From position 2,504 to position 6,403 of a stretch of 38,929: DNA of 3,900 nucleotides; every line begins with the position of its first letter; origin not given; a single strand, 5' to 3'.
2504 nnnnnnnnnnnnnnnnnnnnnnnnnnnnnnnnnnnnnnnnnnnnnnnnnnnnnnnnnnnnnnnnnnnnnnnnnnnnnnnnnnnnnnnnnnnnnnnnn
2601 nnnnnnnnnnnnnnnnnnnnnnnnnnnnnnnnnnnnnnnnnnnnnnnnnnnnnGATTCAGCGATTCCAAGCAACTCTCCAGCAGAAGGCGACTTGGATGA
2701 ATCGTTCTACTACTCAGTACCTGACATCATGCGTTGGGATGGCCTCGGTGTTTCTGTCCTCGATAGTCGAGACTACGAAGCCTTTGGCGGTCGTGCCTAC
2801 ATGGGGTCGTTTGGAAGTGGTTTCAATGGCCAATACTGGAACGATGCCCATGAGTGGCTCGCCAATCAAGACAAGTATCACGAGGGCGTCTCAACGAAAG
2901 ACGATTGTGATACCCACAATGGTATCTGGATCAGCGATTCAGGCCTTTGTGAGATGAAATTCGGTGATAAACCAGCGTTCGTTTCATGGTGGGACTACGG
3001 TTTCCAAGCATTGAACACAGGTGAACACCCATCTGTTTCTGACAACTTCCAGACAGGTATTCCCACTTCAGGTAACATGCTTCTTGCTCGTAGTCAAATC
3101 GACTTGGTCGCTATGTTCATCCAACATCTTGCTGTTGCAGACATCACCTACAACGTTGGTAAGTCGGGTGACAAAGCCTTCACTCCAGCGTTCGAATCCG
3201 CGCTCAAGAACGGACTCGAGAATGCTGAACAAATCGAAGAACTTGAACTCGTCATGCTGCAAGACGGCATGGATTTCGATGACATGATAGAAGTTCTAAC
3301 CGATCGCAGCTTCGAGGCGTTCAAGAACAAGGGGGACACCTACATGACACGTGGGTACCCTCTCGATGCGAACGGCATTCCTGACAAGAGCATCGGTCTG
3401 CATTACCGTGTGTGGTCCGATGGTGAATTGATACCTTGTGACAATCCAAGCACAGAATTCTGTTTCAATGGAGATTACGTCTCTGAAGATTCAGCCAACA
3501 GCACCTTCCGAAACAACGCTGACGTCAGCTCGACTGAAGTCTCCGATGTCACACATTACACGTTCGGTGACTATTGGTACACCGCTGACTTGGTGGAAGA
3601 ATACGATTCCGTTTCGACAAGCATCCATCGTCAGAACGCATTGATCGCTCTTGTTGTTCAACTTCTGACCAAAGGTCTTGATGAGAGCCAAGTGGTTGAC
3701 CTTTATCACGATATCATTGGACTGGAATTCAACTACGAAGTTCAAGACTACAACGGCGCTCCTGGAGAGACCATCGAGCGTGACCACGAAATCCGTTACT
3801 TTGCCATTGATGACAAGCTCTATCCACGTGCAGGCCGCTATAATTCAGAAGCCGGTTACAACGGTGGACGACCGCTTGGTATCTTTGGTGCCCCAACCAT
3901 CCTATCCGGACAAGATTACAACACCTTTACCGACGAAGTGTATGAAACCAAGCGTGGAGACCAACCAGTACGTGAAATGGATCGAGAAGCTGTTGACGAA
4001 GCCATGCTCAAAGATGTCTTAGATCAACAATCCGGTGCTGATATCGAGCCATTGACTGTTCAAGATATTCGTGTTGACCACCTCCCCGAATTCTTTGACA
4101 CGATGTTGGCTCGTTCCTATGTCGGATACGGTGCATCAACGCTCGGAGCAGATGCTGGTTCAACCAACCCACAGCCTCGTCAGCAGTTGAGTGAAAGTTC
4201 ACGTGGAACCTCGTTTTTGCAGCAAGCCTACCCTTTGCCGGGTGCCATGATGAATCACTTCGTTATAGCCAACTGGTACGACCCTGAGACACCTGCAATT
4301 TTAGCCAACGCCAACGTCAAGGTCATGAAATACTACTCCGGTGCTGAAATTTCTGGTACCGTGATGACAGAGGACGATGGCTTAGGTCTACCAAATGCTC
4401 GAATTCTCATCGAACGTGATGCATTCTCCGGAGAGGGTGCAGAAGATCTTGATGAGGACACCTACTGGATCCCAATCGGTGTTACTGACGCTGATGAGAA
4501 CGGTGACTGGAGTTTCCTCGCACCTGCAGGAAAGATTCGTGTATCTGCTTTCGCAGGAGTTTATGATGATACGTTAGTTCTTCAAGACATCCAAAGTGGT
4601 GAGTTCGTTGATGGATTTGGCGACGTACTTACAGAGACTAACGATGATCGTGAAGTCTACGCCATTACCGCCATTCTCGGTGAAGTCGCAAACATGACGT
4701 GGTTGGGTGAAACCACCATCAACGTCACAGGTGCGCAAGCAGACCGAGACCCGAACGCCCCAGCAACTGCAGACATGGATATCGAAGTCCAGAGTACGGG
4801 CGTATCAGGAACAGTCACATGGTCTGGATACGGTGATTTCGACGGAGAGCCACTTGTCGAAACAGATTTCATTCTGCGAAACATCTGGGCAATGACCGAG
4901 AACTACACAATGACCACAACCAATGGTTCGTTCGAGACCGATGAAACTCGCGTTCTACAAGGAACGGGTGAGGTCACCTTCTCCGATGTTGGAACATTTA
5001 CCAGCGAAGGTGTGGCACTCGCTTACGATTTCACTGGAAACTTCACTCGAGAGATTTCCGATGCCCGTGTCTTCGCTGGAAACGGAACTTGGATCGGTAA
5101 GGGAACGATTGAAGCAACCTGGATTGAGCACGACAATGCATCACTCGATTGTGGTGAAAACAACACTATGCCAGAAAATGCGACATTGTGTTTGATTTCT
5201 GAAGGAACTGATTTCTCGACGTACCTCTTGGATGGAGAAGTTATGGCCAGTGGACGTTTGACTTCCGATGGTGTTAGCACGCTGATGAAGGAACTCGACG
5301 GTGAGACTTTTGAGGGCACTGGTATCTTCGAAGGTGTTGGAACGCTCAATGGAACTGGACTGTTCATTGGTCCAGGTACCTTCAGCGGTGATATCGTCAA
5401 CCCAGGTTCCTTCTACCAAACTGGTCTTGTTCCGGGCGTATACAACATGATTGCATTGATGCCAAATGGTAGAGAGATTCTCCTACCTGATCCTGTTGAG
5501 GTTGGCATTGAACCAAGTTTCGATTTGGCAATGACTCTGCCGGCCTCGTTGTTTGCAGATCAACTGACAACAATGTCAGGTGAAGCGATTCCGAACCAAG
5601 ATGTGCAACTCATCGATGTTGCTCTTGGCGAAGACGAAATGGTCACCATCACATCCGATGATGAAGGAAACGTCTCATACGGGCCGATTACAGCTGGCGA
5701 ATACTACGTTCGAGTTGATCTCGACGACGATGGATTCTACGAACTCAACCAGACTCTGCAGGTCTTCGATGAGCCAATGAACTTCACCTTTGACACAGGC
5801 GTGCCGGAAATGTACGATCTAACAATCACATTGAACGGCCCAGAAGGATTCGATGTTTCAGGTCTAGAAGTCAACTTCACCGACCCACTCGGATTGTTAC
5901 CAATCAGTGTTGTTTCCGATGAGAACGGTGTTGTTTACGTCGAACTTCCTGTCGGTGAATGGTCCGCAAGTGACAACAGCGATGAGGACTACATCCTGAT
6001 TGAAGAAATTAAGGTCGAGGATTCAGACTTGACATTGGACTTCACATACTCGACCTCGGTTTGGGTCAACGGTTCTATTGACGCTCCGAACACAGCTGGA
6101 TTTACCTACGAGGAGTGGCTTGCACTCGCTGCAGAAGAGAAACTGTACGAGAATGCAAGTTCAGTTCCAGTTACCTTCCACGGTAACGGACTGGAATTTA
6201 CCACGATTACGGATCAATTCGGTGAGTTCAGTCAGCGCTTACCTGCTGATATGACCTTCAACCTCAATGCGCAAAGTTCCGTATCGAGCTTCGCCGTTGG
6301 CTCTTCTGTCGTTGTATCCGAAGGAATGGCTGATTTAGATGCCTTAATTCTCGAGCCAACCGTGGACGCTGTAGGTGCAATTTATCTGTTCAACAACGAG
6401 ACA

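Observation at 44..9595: Oligosaccharyltransferase AglB embedded in a 3183-aa polypeptide with a ~2100-aa adhesin-like extension and a second membrane anchor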

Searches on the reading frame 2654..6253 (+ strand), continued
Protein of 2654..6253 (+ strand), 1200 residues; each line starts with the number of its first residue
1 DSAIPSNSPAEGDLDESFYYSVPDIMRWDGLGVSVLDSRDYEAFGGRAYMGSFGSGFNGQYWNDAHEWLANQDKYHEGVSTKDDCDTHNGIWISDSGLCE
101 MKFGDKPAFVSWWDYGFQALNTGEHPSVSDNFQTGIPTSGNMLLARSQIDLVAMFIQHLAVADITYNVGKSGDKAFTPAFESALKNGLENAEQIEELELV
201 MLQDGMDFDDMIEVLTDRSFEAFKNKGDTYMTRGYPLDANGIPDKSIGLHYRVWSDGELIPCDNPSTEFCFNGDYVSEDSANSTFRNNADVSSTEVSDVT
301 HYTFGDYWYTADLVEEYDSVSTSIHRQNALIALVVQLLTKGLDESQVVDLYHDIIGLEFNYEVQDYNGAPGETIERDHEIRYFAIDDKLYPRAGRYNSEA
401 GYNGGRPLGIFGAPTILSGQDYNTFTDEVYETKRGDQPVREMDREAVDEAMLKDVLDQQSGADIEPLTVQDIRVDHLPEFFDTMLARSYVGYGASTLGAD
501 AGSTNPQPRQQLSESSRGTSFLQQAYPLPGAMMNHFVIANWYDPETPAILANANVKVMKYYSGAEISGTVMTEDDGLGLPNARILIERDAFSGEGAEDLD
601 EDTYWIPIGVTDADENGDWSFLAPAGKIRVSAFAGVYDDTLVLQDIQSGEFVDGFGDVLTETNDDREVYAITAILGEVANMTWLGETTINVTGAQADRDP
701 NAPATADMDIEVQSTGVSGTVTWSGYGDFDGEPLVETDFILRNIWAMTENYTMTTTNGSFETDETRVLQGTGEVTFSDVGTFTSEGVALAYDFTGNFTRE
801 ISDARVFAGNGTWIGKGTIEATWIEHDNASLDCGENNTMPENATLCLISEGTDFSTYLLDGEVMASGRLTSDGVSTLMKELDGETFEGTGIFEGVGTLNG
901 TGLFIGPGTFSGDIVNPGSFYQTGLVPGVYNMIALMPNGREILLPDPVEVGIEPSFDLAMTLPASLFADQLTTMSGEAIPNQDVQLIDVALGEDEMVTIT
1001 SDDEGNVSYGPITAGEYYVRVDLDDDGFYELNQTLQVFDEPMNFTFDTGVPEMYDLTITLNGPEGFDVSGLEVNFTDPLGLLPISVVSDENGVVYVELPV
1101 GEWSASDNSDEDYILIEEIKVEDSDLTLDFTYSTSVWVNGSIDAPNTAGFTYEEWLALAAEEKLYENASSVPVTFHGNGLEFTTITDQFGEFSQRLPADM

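Call 99: search_solved_structures(query=A6, max_evalue=0.001, show_alignments=1)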
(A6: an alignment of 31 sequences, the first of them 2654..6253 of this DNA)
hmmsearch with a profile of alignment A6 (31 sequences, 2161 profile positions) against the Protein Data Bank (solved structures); distinct sequences matched with E-value up to 0.001: 14.
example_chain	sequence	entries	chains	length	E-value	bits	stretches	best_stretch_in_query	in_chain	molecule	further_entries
3waj_A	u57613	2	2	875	3e-31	110.7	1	14-505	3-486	Transmembrane oligosaccharyl transferase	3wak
5gmy_A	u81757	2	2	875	1.3e-30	108.6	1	14-505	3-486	Transmembrane oligosaccharyl transferase, putative | Dolichyl-phosphooligosaccharide-protein glycotransferase 3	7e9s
9c7v_B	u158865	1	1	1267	4.9e-29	103.4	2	1063-1260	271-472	BOS complex subunit NOMO2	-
3vgp_A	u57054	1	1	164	3.2e-10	41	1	559-627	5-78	Transmembrane oligosaccharyl transferase, putative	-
3vu0_A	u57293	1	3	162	1e-09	39.3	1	561-627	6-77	Putative uncharacterized protein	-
6c26_A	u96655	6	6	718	2.4e-09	38.1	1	61-197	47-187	Dolichyl-diphosphooligosaccharide--protein glycosyltransferase subunit STT3 | Dolichyl-diphosphooligosaccharide--protein glycotransferase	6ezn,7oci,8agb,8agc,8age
6s7t_A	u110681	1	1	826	2.9e-09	37.9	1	82-198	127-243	Dolichyl-diphosphooligosaccharide--protein glycosyltransferase subunit STT3B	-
6s7o_A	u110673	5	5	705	6.2e-09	36.7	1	61-198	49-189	Dolichyl-diphosphooligosaccharide--protein glycosyltransferase subunit STT3A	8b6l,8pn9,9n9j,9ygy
6ftj_5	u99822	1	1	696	1e-08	36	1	61-198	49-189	Dolichyl-diphosphooligosaccharide--protein glycosyltransferase subunit STT3A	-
6ftg_5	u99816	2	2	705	1.1e-08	35.9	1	61-198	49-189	Dolichyl-diphosphooligosaccharide--protein glycosyltransferase subunit STT3A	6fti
8i9p_Lh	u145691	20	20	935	7e-08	33.3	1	61-198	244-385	dolichyl-diphosphooligosaccharide--protein glycotransferase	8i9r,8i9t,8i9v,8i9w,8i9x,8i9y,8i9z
9c7u_B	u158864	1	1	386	2.7e-06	28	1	1037-1233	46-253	BOS complex subunit NOMO2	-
4wi0_B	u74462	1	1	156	0.00032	21.1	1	1137-1214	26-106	Cellulosomal scaffoldin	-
4u3s_B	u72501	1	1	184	0.00035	21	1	1120-1196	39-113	Cellulosomal scaffoldin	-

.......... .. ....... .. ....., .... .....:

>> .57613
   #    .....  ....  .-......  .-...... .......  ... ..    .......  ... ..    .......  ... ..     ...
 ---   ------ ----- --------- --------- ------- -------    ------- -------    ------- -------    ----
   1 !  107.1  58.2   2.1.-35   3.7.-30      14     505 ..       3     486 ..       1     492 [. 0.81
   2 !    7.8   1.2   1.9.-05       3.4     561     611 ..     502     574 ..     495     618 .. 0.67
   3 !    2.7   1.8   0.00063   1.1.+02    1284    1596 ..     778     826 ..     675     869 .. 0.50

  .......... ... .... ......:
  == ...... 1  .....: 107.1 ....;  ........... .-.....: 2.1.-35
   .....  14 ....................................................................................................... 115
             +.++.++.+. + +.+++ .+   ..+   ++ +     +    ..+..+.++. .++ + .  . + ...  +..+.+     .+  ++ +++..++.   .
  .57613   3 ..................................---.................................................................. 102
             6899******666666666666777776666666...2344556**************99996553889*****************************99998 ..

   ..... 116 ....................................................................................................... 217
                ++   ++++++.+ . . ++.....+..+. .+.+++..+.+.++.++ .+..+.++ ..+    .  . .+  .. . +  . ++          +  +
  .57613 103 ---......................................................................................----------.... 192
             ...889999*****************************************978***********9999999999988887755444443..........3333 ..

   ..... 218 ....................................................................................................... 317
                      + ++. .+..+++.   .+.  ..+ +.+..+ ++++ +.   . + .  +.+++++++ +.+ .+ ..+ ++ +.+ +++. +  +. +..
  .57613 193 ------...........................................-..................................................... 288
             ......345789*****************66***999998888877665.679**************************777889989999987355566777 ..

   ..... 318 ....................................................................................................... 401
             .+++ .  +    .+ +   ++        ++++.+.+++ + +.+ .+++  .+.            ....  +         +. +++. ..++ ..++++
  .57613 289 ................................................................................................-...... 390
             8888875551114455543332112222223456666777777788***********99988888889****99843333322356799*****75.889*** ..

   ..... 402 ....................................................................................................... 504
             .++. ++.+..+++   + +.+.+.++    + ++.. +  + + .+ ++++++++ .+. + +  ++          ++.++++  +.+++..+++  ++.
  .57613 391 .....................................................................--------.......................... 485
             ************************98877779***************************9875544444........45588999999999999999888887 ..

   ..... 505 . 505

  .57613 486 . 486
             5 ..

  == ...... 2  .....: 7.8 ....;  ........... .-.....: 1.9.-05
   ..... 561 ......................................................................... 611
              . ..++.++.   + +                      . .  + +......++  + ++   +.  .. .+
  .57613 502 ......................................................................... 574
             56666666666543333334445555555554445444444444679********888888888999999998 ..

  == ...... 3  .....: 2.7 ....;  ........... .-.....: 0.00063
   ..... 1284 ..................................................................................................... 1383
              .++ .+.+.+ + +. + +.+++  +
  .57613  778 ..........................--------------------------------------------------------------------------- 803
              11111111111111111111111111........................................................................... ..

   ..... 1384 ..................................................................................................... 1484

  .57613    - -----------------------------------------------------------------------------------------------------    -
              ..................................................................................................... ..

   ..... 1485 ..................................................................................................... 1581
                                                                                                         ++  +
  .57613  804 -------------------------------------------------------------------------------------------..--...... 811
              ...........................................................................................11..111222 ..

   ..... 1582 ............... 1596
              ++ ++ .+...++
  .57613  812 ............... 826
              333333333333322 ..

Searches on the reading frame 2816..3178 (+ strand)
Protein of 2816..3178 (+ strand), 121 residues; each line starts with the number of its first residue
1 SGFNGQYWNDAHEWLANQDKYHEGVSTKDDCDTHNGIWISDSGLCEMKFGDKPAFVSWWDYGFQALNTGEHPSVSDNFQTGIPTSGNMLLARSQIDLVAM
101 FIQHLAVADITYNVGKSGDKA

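Call 98: search_solved_structures(query=window:2816-3178:+, max_evalue=10, show_alignments=4)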
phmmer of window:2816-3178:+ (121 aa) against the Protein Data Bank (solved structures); distinct sequences matched with E-value up to 10: 4.
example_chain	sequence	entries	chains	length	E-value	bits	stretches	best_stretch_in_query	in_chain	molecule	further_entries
3vgp_A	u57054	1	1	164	0.0016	21.6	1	54-99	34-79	Transmembrane oligosaccharyl transferase, putative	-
3vu0_A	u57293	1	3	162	0.0018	21.5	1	48-98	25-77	Putative uncharacterized protein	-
8i9p_Lh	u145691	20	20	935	0.0073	19.6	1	54-100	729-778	dolichyl-diphosphooligosaccharide--protein glycotransferase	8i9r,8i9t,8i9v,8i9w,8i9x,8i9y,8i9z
5m0w_A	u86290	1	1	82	0.27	14.5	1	11-49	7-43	Protein shisa-3 homolog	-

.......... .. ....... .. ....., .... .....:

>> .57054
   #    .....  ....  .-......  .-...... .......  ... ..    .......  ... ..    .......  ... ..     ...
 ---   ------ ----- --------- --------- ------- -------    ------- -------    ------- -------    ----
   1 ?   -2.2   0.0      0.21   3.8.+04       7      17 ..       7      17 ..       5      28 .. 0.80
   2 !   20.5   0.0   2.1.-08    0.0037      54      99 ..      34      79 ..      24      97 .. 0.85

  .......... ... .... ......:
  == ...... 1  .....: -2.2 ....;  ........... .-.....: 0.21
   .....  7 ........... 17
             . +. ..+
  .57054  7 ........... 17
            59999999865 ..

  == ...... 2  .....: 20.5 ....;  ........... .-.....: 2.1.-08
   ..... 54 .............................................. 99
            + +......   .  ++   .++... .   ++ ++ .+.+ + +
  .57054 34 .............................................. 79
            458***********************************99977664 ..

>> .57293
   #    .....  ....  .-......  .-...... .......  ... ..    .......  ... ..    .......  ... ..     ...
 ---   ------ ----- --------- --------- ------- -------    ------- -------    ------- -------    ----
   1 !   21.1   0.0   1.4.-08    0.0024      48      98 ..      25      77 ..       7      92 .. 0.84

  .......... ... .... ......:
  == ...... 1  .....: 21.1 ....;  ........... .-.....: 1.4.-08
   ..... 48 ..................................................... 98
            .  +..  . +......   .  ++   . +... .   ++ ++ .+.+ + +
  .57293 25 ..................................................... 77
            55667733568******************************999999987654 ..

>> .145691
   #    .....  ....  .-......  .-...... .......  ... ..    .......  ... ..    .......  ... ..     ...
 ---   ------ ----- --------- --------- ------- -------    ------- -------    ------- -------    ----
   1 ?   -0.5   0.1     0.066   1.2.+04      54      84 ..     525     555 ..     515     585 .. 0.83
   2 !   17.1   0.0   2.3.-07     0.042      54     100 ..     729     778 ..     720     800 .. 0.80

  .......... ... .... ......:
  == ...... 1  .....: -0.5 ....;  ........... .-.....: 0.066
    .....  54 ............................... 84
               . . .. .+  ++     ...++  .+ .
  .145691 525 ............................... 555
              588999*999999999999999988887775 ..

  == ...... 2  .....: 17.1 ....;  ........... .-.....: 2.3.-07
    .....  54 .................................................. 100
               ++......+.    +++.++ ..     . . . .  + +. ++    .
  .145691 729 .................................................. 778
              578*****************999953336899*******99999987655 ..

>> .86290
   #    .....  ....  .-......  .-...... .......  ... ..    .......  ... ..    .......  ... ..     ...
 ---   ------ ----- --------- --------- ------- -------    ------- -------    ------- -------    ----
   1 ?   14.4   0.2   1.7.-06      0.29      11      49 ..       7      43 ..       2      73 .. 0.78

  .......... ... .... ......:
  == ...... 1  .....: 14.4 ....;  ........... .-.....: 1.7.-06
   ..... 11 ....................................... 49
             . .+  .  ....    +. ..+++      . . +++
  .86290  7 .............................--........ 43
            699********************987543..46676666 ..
